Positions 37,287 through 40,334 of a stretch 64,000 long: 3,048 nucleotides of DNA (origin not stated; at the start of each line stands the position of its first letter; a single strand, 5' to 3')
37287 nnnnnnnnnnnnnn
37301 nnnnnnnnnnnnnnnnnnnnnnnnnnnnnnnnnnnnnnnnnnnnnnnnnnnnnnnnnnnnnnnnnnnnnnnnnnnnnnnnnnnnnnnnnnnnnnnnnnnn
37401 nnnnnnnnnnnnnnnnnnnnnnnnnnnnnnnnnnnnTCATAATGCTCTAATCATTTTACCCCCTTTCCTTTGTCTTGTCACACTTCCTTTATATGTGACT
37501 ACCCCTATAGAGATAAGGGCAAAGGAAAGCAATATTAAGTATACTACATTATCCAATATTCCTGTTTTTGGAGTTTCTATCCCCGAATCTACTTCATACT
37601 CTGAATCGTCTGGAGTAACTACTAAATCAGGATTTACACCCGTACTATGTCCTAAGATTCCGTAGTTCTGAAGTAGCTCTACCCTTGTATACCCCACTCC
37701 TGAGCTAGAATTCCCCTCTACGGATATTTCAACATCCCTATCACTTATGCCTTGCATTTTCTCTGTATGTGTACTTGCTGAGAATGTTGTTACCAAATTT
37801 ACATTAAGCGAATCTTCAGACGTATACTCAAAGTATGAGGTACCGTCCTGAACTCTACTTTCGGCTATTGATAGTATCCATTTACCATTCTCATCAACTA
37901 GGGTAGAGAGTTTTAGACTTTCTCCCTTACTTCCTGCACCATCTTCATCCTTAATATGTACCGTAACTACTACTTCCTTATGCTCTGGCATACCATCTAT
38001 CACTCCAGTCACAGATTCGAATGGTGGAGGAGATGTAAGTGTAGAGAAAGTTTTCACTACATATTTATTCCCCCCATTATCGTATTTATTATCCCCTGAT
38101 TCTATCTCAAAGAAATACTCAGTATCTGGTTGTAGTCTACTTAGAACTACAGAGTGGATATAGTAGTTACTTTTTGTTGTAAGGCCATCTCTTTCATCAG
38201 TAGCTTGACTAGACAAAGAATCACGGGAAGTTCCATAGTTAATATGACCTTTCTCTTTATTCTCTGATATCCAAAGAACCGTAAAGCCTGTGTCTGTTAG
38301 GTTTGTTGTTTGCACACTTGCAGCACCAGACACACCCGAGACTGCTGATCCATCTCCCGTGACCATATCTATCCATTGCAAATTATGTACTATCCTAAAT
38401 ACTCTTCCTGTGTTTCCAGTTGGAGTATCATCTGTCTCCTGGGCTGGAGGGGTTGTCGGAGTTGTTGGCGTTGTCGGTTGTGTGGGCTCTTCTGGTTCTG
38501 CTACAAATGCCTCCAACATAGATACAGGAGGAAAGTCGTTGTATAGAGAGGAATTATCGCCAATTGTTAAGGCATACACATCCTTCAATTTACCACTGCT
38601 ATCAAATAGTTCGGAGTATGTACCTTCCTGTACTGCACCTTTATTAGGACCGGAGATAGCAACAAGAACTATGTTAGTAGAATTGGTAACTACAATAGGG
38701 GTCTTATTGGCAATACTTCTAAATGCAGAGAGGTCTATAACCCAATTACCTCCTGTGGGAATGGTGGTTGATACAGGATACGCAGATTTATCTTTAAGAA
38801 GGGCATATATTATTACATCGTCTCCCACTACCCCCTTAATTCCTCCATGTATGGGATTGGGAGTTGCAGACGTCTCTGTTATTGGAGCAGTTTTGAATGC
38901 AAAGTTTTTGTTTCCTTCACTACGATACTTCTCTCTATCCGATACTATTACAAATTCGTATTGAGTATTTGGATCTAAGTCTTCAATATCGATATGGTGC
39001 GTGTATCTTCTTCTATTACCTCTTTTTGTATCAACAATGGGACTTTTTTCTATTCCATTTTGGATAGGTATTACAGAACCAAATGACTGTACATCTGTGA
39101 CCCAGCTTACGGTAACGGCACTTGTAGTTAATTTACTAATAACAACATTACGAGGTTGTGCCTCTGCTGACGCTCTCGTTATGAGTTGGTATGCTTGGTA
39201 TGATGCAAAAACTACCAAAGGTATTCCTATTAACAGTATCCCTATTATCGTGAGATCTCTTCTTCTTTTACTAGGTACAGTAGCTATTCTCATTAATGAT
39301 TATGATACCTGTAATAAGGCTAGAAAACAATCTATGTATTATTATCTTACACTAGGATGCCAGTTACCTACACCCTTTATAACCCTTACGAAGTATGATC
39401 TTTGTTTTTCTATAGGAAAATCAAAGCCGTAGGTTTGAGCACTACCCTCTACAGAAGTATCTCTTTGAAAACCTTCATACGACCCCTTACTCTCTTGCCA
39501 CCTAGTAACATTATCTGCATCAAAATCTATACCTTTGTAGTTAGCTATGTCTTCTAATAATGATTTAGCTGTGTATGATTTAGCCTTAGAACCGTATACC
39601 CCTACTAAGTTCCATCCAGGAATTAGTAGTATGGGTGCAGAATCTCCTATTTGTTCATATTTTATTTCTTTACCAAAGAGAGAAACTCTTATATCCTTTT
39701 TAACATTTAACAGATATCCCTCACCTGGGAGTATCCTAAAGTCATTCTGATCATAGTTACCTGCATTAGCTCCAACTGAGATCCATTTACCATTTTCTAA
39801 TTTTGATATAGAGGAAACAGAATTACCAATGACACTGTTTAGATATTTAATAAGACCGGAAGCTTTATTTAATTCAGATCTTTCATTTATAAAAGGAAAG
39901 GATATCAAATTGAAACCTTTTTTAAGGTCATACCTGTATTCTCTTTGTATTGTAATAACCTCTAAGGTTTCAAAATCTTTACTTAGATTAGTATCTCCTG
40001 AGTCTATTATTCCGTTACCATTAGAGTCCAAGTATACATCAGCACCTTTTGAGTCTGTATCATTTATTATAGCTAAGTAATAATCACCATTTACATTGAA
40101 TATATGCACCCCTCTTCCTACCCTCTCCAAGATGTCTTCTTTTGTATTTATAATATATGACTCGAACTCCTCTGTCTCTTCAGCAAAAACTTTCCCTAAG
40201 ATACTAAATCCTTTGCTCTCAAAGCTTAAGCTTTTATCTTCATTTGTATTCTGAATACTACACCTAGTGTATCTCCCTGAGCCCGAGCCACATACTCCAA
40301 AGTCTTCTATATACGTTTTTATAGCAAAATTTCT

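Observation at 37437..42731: Two adjacent paralogous surface proteins, each opening with a membrane anchor plus a purple-acid-phosphatase-N-type Fn3 domain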

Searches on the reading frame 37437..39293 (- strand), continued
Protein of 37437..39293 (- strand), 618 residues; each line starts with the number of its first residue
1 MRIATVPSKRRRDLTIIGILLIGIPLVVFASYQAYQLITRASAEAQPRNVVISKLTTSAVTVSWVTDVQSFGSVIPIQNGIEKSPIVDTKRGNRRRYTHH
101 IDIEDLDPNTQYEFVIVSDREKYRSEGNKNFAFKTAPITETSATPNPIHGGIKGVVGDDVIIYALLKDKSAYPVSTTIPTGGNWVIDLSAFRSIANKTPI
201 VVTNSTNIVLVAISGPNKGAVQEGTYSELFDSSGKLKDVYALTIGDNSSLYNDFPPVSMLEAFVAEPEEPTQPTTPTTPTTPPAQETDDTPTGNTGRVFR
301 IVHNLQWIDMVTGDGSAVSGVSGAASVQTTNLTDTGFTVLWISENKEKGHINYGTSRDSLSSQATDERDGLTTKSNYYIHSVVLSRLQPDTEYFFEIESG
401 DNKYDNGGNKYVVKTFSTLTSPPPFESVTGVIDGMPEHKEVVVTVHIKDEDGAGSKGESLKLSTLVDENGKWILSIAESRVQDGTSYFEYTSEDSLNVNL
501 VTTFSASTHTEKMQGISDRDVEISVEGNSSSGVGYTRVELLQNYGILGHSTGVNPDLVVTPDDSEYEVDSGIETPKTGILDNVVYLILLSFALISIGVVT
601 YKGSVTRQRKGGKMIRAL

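Call 90: find_encoding_contigs(protein=P0001, flank=1000, max_places=3)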
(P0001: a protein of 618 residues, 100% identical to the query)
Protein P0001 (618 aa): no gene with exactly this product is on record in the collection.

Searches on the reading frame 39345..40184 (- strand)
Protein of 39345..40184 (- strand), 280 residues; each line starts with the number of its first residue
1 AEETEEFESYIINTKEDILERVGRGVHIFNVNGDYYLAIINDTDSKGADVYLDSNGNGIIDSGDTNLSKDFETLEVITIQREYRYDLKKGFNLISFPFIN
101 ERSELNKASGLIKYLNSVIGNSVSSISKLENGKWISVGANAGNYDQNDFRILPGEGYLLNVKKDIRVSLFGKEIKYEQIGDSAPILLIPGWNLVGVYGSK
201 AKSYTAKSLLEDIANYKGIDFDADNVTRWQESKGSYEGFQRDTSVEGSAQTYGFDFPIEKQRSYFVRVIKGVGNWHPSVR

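Call 84: search_solved_structures(query=A10, max_evalue=10, show_alignments=2)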
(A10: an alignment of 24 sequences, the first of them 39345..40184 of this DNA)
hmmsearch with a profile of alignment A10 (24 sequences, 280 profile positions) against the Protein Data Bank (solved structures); distinct sequences matched with E-value up to 10: 4.
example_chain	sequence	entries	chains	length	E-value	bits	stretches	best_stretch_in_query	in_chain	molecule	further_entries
9qnu_A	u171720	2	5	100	0.25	14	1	23-82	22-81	Foldamer-binding Nanofitin C10 fused to a coiled-coil domain | DNA-binding protein 7d,Talin-1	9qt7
2o5a_A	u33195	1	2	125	0.28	13.8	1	69-130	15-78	BH1328 protein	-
9qdo_A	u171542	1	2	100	1.1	11.8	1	23-78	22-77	Nanofitin C10-coiled-coil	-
9qog_A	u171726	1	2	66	1.3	11.6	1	22-62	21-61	Nanofitin C10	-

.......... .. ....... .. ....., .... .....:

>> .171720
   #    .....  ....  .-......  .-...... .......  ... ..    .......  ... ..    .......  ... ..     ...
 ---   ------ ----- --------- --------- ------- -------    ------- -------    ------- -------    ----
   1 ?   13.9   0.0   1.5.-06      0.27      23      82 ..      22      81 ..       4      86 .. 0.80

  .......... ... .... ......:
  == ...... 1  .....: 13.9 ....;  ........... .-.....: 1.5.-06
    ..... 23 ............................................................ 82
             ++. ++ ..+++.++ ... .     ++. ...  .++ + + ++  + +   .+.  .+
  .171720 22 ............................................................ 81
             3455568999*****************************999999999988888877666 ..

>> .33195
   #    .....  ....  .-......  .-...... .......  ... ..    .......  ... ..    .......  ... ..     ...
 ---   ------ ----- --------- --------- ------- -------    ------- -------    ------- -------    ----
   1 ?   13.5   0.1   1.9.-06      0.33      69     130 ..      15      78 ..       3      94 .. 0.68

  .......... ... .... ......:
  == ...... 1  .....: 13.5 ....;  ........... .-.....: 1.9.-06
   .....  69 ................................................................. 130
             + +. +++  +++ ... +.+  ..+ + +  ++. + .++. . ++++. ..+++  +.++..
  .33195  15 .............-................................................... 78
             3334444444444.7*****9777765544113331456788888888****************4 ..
